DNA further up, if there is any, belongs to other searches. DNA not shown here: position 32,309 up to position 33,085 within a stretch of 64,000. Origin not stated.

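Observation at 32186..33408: Three-gene module: mini cytochrome-b-like bis-His membrane protein coupled to a TAT-Rieske protein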

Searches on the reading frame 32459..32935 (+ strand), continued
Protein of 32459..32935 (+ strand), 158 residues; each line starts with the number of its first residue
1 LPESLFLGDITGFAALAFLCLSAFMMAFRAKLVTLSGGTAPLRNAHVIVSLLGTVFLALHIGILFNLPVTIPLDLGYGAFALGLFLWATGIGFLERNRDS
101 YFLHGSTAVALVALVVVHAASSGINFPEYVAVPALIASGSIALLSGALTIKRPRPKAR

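Call 37: search_protein_families(library=pfam, proteins=[L025:8471-9460:+, L025:11658-12620:+, L025:10169-10501:+, L025:10586-10945:+, L018:8986-10026:+, L004:7031-8722:+, L004:8692-9117:+, L028:5407-5961:+, L025:9737-10168:+, L028:10964-12094:-], max_evalue=0.1)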
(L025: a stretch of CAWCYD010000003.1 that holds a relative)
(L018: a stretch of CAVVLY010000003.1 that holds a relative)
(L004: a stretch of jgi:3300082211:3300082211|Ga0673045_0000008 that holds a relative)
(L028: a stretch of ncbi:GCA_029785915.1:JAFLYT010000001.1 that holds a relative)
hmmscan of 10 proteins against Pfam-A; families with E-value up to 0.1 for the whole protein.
L025:8471-9460:+ (329 aa): 1 family
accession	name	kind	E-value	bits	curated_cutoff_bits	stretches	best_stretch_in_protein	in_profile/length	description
PF00355.32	Rieske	-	2.8e-12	46.8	20.3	1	243-307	21-86/88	Rieske [2Fe-2S] domain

L025:11658-12620:+ (320 aa): 4 families
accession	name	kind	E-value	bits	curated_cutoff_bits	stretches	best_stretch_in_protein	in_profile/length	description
PF13473.12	Cupredoxin_1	-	3.8e-14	53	27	1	245-317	31-104/104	Cupredoxin-like domain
PF00127.26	Copper-bind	-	5.7e-11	43.2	21.2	2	98-204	13-98/99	Copper binding proteins, plastocyanin/azurin family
PF07731.20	Cu-oxidase_2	-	0.022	14.9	20.4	0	263-308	74-120/137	Multicopper oxidase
PF23509.1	MSMEG_3727_PQQ-assoc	-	0.032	14.1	27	0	98-127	55-84/152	MSMEG_3727, PQQ-associated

L025:10169-10501:+ (110 aa): 2 families
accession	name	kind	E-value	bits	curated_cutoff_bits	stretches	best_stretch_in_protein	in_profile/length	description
PF19447.4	DUF5985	-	0.0028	18.4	27.3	1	28-101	4-79/86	Family of unknown function (DUF5985)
PF00689.26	Cation_ATPase_C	-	0.013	15.8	27.3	1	31-107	59-138/175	Cation transporting ATPase, C-terminus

L025:10586-10945:+ (119 aa): 0 families

L018:8986-10026:+ (346 aa): 2 families
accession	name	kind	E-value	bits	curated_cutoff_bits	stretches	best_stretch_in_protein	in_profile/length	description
PF00355.32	Rieske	-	6.1e-12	45.7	20.3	1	242-322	7-87/88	Rieske [2Fe-2S] domain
PF23124.1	Xre_MbcA_ParS-like_N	-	0.0088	17.2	28.6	1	206-237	31-62/77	Antitoxin Xre/MbcA/ParS-like, N-terminal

L004:7031-8722:+ (563 aa): 3 families
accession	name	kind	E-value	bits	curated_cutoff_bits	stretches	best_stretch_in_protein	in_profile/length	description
PF00150.24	Cellulase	-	0.00076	19.5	23.5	1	149-211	106-169/272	Cellulase (glycosyl hydrolase family 5)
PF02449.21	Glyco_hydro_42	-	0.0011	18.8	21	1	78-180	34-148/376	Beta-galactosidase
PF00331.26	Glyco_hydro_10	-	0.0025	17.5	22.1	1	78-173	47-130/311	Glycosyl hydrolase family 10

L004:8692-9117:+ (141 aa): 0 families

L028:5407-5961:+ (184 aa): 3 families
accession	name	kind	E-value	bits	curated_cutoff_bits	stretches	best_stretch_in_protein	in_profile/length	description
PF13473.12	Cupredoxin_1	-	2.3e-10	40.8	27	1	6-103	6-104/104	Cupredoxin-like domain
PF00127.26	Copper-bind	-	0.0019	19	21.2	1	25-103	7-98/99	Copper binding proteins, plastocyanin/azurin family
PF20381.4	Rv1476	-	0.0081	16.4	26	1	97-174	69-144/156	Membrane protein Rv1476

L025:9737-10168:+ (143 aa): 26 families (the best 25 are shown)
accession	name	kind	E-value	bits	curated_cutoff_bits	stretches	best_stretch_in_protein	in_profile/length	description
PF13412.12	HTH_24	-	1.3e-13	50.8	21.9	1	51-93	6-48/48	Winged helix-turn-helix DNA-binding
PF12802.13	MarR_2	-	3e-11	43.7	27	1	53-97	10-55/61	MarR family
PF24266.1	HTH_HVO_0163_N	-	1.9e-10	41.1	31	2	2-41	31-69/70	HVO_0163, N-terminal HTH domain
PF01047.28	MarR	-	1.3e-07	31.9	24.6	1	53-96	8-51/59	MarR family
PF01022.26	HTH_5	-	2.4e-07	30.9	22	1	52-93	6-46/47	Bacterial regulatory protein, arsR family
PF12840.13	HTH_20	-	2.7e-07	30.9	27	1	51-95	7-51/51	Helix-turn-helix domain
PF13545.12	HTH_Crp_2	-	8e-06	26.2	27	1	63-96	23-56/70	Crp-like helix-turn-helix domain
PF01978.25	TrmB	-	2.2e-05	24.6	25.6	1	54-100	14-60/68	Sugar-specific transcriptional regulator TrmB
PF09339.16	HTH_IclR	-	3.2e-05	24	22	1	49-95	4-51/52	IclR helix-turn-helix domain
PF24033.1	DUF7342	-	3.9e-05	24.1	31.6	1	63-104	18-59/150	Family of unknown function (DUF7342)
PF25213.1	HVO_A0261_N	-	0.00024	21.4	35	1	44-99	7-59/86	HVO_A0261 N-terminal domain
PF21248.3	SoFic-like_C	-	0.00043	20.9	27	1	51-103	19-71/76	Protein adenylyltransferase SoFic-like, C-terminal domain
PF25212.1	HVO_A0114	-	0.00062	19.9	27.6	1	49-105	23-79/84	HVO_A0114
PF24034.1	DUF7343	-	0.00075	19.7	27.6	1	63-99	19-55/62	Domain of unknown function (DUF7343)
PF13730.12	HTH_36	-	0.00097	19.3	25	1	64-92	27-55/55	Helix-turn-helix domain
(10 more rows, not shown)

L028:10964-12094:- (376 aa): 1 family
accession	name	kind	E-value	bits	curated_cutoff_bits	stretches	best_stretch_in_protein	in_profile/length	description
PF02562.22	PhoH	-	0.089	12.7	27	0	241-302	59-119/205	PhoH-like protein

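Call 40: find_homologous_proteins(query=A4, max_evalue=1)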
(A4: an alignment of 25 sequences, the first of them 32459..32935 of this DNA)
Query A4 (25 sequences) (158 aa, profile of the alignment): 45 proteins with E <= 1 among 8000 candidates.
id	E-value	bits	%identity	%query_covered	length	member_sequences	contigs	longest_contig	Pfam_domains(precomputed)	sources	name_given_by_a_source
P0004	2.2e-54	201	75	100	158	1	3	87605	-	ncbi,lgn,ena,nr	ncbi:MAG: hypothetical protein JRN06_12275 [Nitrososphaerota archaeon]|nr:hypothetical protein [Nitr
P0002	4.8e-54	200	73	100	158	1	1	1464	-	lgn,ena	-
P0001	5.3e-54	200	100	100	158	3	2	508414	-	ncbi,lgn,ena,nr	ncbi:MAG: hypothetical protein JRM73_02470 [Nitrososphaerota archaeon]|nr:hypothetical protein [Nitr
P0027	9.8e-54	199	61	98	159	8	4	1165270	-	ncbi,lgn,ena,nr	ncbi:MAG: hypothetical protein JRN06_05220 [Nitrososphaerota archaeon]|nr:hypothetical protein [Nitr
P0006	1.3e-53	199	69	99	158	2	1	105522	-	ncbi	-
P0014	1.3e-53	199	67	100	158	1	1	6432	-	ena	-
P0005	1.6e-53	198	73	100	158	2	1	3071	-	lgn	-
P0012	1.9e-53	198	69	100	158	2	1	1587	-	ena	-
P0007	2.6e-53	198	71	97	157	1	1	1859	-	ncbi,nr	ncbi:MAG TPA: hypothetical protein VJR06_06180 [Nitrososphaerales archaeon]|nr:hypothetical protein 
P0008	3.7e-53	197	71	99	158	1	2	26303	-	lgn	-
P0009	3.9e-53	197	71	99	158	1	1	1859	-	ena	-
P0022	4.1e-53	197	62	100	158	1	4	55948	-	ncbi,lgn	-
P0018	8.9e-53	196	63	100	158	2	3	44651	-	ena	-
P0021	1.2e-52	195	64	97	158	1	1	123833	-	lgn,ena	-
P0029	1.7e-52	195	61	100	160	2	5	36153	-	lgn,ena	-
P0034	1.2e-51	192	60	100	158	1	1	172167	-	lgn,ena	-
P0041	1.5e-51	192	55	97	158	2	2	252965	-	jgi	jgi:hypothetical protein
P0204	1.5e-38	150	29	78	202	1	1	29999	-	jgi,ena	-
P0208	4.5e-34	135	29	78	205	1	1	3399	-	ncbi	-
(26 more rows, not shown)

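Call 41: find_encoding_contigs(protein=P0204, flank=6000, max_places=2)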
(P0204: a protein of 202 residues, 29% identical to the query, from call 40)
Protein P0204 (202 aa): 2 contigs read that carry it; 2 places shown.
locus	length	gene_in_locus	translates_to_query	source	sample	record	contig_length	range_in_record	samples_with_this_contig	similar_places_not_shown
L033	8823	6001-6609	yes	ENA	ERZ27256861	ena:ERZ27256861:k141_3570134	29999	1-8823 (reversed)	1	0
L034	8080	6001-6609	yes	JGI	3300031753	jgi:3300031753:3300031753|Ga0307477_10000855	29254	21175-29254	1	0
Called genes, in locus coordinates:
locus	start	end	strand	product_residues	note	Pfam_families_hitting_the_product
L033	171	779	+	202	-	-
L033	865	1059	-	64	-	PF01206:TusA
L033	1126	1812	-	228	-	PF02683:DsbD_TM (weak)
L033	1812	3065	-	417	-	PF04143:Sulf_transp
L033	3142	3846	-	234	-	-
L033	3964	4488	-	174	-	PF00578:AhpC-TSA, PF08534:Redoxin (weak), PF02630:SCO1-SenC (weak), PF13905:Thioredoxin_8 (weak)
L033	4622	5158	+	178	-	-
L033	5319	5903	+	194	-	PF06195:DUF996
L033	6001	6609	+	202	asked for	-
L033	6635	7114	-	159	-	-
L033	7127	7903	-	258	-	-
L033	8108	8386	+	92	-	PF02416:TatA_B_E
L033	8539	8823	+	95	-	?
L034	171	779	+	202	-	-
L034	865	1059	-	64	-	PF01206:TusA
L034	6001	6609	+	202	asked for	-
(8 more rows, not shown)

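Call 42: find_encoding_contigs(protein=P0208, flank=4000, max_places=1)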
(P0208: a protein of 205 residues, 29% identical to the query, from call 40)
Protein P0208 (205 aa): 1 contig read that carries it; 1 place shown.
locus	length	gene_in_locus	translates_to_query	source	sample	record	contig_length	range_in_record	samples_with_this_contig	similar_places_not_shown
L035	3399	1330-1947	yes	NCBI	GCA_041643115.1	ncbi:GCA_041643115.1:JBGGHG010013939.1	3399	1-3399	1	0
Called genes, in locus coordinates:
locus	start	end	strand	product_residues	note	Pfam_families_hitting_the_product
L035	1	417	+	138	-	?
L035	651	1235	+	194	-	PF06195:DUF996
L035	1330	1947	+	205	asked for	-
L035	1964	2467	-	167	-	-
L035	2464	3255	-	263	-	-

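Call 54: predict_structure(alignment_id=A5)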
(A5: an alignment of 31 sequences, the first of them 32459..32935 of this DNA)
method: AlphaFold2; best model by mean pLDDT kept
length: 158 residues; sequences in the alignment: 31
mean_pLDDT: 77.8   pTM: 0.57
mean pLDDT of the five models: 77.8, 71.3, 66.9, 64.4, 61.4
residues with pLDDT >= 90: 16; 70-90: 107; 50-70: 33; < 50: 2
segments of 3 or more residues with pLDDT < 50: none
pLDDT, mean of each block of 10 residues (from residue 1): 79 89 87 89 91 87 67 75 80 66 79 79 68 77 74 52
secondary structure, 60 per line:
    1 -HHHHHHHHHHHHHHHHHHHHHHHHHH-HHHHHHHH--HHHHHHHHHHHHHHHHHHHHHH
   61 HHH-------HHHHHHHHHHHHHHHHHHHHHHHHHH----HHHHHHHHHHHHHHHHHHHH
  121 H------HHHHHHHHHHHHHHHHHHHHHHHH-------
elements in order: H2-27 H29-36 H39-63 H71-96 H101-121 H128-151

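Call 57: fold_search(model_id=the predicted structure, library=pdb)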
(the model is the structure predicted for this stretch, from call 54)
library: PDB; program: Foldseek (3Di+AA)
matches with E <= 10: 197; with E <= 0.001: 0
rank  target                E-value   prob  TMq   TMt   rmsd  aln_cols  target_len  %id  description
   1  5a63_C                6.7e-02  0.60  0.26  0.20  13.3       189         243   17  Cryo-EM structure of the human gamma-secretase complex at 3.4 angstrom resolution. (released 2015-08-05)
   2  4o7g_A                6.4e-01  0.41  0.35  0.28  11.8       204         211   15  Crystal Structure of Ascorbate-bound Cytochrome b561, crystal soaked in 1 M L-ascorbate for 40 minutes (released 2014-02-05)
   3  6xby_b                6.7e-01  0.15  0.21  0.18  17.1       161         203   15  Cryo-EM structure of V-ATPase from bovine brain, state 2 (released 2020-08-19)
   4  8tn1_A                7.0e-01  0.47  0.35  0.37  14.0       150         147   12  De novo designed protein binds poly ADP ribose polymerase inhibitors (PARPi) - apo (released 2024-04-24)
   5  4o6y_B                7.4e-01  0.57  0.43  0.34   8.3       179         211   18  Crystal Structure of Cytochrome b561 (released 2014-02-05)
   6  4o6y_A                8.5e-01  0.30  0.34  0.27  12.1       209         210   16  Crystal Structure of Cytochrome b561 (released 2014-02-05)
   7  6vq6_g                9.4e-01  0.25  0.30  0.31  20.0       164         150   13  Mammalian V-ATPase from rat brain - composite model of rotational state 1 bound to ADP and SidK (built from focused re (released 2020-03-18)
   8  6h2d_R                9.9e-01  0.09  0.19  0.17  24.2       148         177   11  Structure of the soluble AhlC of the tripartite alpha-pore forming toxin, AHL, from Aeromonas hydrophila. (released 2019-07-10)
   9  4o7g_B                1.1e+00  0.41  0.42  0.34   7.8       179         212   18  Crystal Structure of Ascorbate-bound Cytochrome b561, crystal soaked in 1 M L-ascorbate for 40 minutes (released 2014-02-05)
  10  1sj7_C                1.1e+00  0.44  0.38  0.37   8.9       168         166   10  Crystal Structure of Talin Rod 482-655 (released 2004-08-24)
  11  6s18_A                1.2e+00  0.75  0.50  0.54  12.9       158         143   10  Ligand binding domain of the P. putida receptor PcaY_PP in complex with glycerol (released 2020-10-21)
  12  6db1_B                1.2e+00  0.23  0.30  0.32  12.3       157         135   15  2.0 Angstrom Resolution Crystal Structure of N-Terminal Ligand-Binding Domain of Putative Methyl-Accepting Chemotaxis  (released 2018-05-16)
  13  7uw9_c                1.3e+00  0.15  0.24  0.23  16.1       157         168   10  Citrus V-ATPase State 1, H in contact with subunit a (released 2022-07-06)
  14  7xz5_R                1.4e+00  0.12  0.24  0.15  18.9       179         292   16  GPR119-Gs-LPC complex (released 2022-08-24)
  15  6sss_C                1.5e+00  0.44  0.37  0.41   5.9       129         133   17  Crystal structure of Human Microsomal Glutathione S-Transferase 2 (released 2021-02-03)
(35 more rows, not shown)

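Call 77: search_protein_families(library=pfam, proteins=[L033:7127-7903:-, L033:6635-7114:-, L033:4622-5158:+, L033:6001-6609:+, L033:3142-3846:-, L026:11588-12385:+, L004:10110-10805:-], max_evalue=0.1)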
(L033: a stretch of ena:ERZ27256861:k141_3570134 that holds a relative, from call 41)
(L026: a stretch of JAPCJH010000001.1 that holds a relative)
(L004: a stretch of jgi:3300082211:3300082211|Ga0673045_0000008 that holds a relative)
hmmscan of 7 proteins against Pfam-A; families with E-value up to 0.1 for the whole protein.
L033:7127-7903:- (258 aa): 1 family
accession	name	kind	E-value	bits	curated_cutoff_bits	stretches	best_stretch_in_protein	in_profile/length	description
PF01292.26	Ni_hydr_CYTB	-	0.00051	20.3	30.1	1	102-252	13-164/179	Prokaryotic cytochrome b561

L033:6635-7114:- (159 aa): 1 family
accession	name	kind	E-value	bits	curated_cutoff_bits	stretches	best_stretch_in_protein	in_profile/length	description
PF12869.13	tRNA_anti-like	-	0.0017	18.4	23.5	1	19-86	6-80/146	tRNA_anti-like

L033:4622-5158:+ (178 aa): 0 families

L033:6001-6609:+ (202 aa): 0 families

L033:3142-3846:- (234 aa): 1 family
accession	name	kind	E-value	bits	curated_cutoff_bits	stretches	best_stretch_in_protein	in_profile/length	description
PF13620.12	CarboxypepD_reg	-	0.017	15.9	32.3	1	72-124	26-81/82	Carboxypeptidase regulatory-like domain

L026:11588-12385:+ (265 aa): 2 families
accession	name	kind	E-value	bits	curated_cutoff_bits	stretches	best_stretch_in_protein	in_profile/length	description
PF00127.26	Copper-bind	-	7.9e-10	39.5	21.2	1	191-262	13-98/99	Copper binding proteins, plastocyanin/azurin family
PF13473.12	Cupredoxin_1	-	3.2e-07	30.8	27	1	189-262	29-104/104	Cupredoxin-like domain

L004:10110-10805:- (231 aa): 2 families
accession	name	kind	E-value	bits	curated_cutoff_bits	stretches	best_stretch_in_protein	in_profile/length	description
PF13473.12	Cupredoxin_1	-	1.7e-06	28.4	27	1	164-203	52-92/104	Cupredoxin-like domain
PF00116.26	COX2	-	0.062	13.7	22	0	162-209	60-108/120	Cytochrome C oxidase subunit II, periplasmic domain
